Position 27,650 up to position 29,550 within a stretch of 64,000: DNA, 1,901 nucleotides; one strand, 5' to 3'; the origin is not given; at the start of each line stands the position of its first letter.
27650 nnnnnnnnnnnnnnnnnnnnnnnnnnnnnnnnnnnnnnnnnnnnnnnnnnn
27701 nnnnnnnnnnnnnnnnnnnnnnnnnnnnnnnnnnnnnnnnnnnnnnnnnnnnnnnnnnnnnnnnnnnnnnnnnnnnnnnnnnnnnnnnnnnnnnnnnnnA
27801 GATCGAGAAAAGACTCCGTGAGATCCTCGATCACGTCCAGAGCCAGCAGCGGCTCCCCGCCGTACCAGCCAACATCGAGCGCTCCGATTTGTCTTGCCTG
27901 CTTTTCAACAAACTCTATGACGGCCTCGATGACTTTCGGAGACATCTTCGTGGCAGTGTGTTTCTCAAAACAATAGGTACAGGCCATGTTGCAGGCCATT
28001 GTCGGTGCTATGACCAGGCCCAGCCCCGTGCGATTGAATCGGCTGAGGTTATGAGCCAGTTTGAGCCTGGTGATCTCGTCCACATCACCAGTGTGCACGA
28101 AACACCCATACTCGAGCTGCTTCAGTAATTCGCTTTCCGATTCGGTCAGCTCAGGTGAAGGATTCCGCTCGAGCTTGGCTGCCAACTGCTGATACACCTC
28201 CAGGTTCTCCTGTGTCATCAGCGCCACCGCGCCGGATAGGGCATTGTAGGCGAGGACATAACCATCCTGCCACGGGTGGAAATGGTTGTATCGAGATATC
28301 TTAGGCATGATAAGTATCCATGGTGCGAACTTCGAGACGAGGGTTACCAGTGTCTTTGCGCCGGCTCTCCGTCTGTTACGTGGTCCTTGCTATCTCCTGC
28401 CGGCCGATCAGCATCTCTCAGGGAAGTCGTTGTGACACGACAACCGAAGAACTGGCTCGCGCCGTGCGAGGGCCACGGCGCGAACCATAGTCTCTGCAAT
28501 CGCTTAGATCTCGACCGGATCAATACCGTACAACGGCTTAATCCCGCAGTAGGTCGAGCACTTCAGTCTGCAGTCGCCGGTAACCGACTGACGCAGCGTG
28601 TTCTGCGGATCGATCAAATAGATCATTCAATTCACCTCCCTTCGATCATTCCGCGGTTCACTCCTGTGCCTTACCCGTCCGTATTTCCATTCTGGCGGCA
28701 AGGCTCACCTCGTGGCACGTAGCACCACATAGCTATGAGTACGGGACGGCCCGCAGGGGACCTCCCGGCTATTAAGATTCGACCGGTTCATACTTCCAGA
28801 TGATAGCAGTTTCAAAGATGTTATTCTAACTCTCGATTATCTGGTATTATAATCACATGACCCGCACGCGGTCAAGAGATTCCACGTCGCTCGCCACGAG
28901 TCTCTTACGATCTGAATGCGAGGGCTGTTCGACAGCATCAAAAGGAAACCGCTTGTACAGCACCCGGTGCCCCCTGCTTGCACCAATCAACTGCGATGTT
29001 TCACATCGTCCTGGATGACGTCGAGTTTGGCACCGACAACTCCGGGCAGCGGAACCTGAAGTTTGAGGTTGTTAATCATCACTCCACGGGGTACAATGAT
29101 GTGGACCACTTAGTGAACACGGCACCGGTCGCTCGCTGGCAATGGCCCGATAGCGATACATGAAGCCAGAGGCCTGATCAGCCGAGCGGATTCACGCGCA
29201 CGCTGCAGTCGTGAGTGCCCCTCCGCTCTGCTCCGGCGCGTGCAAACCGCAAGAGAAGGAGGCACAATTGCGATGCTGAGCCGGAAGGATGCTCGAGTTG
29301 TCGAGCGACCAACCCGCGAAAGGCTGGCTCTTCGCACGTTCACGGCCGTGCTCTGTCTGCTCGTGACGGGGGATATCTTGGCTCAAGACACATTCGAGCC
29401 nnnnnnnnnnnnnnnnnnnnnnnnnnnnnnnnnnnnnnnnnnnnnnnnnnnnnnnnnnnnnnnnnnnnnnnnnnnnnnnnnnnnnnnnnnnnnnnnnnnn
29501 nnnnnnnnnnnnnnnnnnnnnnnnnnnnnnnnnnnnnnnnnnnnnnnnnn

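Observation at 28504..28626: Uncalled 40-codon gene encoding a CX3CX3C peptide at the head of the radical-SAM operon (candidate RiPP precursor)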

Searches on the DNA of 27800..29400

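Call 7: search_rna_families(source=window, start=27800, end=29400, threshold=evalue, max_evalue=1)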
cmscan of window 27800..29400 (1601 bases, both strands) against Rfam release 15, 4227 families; matches with E-value up to 1: 1.
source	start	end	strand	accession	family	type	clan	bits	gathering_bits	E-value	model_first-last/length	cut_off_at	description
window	28496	28635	-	RF00567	SNORD17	Gene; snRNA; snoRNA; CD-box;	-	15.7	45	0.48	1-238/238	no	Small nucleolar RNA SNORD17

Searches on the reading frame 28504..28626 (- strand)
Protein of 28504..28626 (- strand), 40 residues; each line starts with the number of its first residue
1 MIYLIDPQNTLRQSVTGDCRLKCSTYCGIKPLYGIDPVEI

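Call 4: search_protein_families(library=ncbifam, proteins=[window:28504-28626:-], max_evalue=0.01)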
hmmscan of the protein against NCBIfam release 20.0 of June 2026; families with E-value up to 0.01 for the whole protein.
window:28504-28626:- (40 aa): 0 families

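Call 5: search_protein_families(library=pfam, proteins=[window:28504-28626:-], max_evalue=0.01)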
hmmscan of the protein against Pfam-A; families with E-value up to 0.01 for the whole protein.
window:28504-28626:- (40 aa): 0 families

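Call 6: find_homologous_proteins(query=window:28507-28626:-, max_evalue=10)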
Query seq(40 aa) (40 aa): 2 proteins with E <= 10 among 3 candidates.
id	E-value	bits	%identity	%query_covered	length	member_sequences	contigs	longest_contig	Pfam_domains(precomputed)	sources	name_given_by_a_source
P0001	2.0e-20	87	100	100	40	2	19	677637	-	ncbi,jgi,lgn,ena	jgi:hypothetical protein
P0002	2.1e-2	32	54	88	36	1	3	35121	-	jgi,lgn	jgi:hypothetical protein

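Call 10: find_encoding_contigs(protein=P0002, flank=10000, max_places=6)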
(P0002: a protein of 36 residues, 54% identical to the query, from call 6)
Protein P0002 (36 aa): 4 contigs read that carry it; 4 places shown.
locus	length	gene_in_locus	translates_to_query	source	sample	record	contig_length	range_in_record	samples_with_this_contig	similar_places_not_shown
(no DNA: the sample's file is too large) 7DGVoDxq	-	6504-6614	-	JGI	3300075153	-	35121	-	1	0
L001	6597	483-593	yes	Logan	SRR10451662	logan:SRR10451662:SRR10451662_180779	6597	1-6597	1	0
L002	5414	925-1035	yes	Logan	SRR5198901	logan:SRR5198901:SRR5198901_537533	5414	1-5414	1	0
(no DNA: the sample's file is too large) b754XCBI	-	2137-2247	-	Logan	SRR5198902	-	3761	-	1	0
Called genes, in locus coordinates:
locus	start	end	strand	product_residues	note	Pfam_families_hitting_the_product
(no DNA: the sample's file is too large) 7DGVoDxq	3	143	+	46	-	?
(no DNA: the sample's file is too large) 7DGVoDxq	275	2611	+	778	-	PF13517:FG-GAP_3 (faint), PF13884:Peptidase_S74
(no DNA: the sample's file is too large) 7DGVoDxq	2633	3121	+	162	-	PF00404:Dockerin_1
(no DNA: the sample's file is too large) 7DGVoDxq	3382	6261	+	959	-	PF05547:Peptidase_M6, PF00404:Dockerin_1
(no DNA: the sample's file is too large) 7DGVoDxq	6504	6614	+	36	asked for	-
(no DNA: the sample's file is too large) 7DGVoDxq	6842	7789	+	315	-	PF01112:Asparaginase_2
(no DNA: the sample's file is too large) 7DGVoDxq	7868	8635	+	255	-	PF00106:adh_short, PF08659:KR, PF13460:NAD_binding_10 (weak), PF13561:adh_short_C2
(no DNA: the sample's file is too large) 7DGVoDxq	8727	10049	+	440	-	PF00375:SDF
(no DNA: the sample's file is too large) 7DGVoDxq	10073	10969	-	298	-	PF00892:EamA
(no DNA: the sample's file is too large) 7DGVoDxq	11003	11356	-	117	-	PF04342:DMT_6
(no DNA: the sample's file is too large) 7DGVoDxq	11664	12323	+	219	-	PF04307:YdjM (weak)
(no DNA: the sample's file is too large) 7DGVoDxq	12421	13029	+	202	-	PF00881:Nitroreductase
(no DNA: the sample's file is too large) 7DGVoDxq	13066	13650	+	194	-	-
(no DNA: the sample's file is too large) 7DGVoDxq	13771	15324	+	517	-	PF13205:Big_5, PF04234:CopC (faint), PF13205:Big_5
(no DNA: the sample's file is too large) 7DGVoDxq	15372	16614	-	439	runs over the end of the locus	PF07690:MFS_1, PF00854:PTR2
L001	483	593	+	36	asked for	-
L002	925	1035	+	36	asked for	-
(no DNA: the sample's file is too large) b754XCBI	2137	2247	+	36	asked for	-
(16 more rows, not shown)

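Call 11: find_encoding_contigs(protein=P0001, flank=10000, max_places=10)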
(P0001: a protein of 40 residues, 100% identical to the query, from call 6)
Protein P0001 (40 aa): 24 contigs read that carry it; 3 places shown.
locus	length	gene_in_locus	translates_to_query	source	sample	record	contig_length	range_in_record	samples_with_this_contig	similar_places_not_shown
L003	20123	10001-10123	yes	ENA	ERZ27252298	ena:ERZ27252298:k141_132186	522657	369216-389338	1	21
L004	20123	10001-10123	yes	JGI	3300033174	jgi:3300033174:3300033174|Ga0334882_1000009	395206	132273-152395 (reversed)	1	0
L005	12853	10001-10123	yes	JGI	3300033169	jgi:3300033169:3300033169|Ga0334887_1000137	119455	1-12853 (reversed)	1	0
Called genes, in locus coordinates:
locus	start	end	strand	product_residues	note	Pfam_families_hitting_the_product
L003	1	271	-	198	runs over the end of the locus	PF13036:LpoB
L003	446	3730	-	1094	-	PF26549:Tricorn_N, PF00930:DPPIV_N (faint), PF26550:Tricorn_2nd, PF07676:PD40 (weak), PF14684:Tricorn_C1, PF14685:PDZ_Tricorn, PF03572:Peptidase_S41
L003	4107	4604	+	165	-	-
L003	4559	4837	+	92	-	-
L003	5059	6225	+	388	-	PF01699:Na_Ca_ex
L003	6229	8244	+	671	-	PF00999:Na_H_Exchanger, PF02254:TrkA_N, PF02080:TrkA_C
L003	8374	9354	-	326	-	PF20244:DUF6599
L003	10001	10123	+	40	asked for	-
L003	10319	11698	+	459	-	PF04055:Radical_SAM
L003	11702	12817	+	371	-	PF13353:Fer4_12 (weak), PF04055:Radical_SAM, PF13186:SPASM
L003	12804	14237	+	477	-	PF02310:B12-binding, PF04055:Radical_SAM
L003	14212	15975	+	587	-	PF00664:ABC_membrane, PF00005:ABC_tran, PF06414:Zeta_toxin (faint), PF02463:SMC_N (weak)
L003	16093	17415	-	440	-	PF02321:OEP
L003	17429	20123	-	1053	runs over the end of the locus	PF00873:ACR_tran, PF02355:SecD_SecF_C (faint)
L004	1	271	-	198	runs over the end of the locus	PF13036:LpoB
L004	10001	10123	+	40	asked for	-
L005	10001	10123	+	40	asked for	-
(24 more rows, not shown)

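Call 20: find_homologous_proteins(query=A2, max_evalue=10)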
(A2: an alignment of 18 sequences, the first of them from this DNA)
Query A2 (18 sequences) (40 aa, profile of the alignment): 209 proteins with E <= 10 among 299 candidates; the best 120 are listed.
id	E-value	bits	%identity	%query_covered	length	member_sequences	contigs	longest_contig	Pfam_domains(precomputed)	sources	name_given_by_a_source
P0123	8.9e-13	66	45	98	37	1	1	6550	-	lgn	-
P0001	1.4e-12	65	100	100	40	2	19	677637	-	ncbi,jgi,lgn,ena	jgi:hypothetical protein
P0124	2.3e-12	64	49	88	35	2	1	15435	-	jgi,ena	jgi:hypothetical protein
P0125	2.8e-12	64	53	93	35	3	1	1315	-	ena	-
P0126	3.7e-12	64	55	93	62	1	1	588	-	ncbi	-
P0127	4.8e-12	63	47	93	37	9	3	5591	-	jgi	jgi:hypothetical protein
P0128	4.8e-12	63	49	100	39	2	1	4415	-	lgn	-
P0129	4.9e-12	63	36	93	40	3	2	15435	-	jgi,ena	jgi:hypothetical protein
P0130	5.8e-12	63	44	93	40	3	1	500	-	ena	-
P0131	6.2e-12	63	50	100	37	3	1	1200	-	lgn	-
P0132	6.2e-12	63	49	100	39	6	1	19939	-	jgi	jgi:hypothetical protein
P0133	6.5e-12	63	33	93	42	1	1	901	-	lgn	-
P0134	1.2e-11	62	50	95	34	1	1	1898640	-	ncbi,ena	-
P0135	1.6e-11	62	38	88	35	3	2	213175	-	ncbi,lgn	-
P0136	2.1e-11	61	60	88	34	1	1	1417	-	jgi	jgi:hypothetical protein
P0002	1.1e-8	53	54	88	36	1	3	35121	-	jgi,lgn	jgi:hypothetical protein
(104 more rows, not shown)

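Call 27: search_protein_families(library=ncbifam, proteins=[window:28507-28626:-], max_evalue=10)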
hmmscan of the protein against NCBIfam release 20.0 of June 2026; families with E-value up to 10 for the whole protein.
seq(40 aa): 1 family
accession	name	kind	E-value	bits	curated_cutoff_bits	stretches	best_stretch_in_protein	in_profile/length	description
TIGR02666.1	moaA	equivalog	0.066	12.2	284.05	1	9-28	10-28/336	GTP 3',8-cyclase MoaA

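Call 34: list_cluster_members(proteins=[P0001, P0003])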
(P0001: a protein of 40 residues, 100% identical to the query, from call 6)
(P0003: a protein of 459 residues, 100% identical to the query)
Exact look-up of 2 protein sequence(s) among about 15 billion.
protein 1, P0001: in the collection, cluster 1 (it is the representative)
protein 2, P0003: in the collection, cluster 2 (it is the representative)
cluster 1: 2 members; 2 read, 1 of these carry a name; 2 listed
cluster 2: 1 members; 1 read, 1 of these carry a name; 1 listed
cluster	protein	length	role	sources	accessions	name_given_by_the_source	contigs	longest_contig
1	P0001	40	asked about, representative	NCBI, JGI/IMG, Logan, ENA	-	hypothetical protein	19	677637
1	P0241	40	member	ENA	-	-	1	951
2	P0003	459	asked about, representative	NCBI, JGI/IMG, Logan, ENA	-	uncharacterized protein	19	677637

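Call 36: find_related_loci(query=A3, collection=metagenome_contigs, flank=7000)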
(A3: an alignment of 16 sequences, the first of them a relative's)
Query A3 (40 aa) in metagenome_contigs; peptide patterns used: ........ (x = any residue, [..] = any of these).
31 stretches matched a pattern; 13 encode a relative of the query (tblastn E <= 1e-3); 13 distinct loci.
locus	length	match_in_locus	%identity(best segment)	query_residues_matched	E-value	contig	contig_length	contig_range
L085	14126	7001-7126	55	1-37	2e-11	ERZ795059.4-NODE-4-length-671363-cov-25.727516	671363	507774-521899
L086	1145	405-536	50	1-39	3e-10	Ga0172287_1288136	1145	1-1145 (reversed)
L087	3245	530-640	57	1-37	7e-10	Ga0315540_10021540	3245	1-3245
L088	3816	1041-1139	67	1-35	9e-10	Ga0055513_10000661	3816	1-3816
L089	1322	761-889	51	1-40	3e-9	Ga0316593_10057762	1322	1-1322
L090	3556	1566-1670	54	1-35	1e-8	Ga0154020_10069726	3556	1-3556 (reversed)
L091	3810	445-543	61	1-35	1e-8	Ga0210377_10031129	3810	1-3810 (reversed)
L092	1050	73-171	61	1-35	1e-8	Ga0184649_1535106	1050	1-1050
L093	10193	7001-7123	54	1-39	2e-8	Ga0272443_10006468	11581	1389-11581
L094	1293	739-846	54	1-40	4e-8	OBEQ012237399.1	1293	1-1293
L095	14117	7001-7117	56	1-37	5e-8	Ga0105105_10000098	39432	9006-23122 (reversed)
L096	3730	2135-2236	54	1-35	1e-7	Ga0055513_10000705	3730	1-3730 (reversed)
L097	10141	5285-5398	41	1-39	6e-6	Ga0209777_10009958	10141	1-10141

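Call 51: search_protein_representatives(alignment_id=A4)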
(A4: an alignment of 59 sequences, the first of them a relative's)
Query: 59 sequences, 38 profile positions. Proteins with E-value up to 0.001 (for the whole library): 211; up to 1e-10: 12; up to 1e-30: 0. The best 150 are listed.
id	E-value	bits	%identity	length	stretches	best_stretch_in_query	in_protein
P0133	5.6e-14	68.1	-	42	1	1-37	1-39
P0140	2.5e-13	66.1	-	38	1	1-37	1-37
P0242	5.3e-13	65.0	-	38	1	1-37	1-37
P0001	1.1e-12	64.0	-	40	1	1-38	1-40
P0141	7.1e-12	61.4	-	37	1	1-38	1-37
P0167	1.0e-11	60.9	-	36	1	1-37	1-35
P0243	1.5e-11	60.4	-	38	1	1-38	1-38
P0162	1.8e-11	60.1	-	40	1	1-36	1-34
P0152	3.2e-11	59.3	-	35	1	1-35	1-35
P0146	3.6e-11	59.2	-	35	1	1-35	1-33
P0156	6.3e-11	58.4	-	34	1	1-35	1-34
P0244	8.3e-11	58.0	-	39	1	1-36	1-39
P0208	1.7e-10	57.0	-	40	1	1-35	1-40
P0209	1.7e-10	57.0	-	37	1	1-35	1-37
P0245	2.1e-10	56.7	-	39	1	1-37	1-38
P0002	3.0e-09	53.0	-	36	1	1-34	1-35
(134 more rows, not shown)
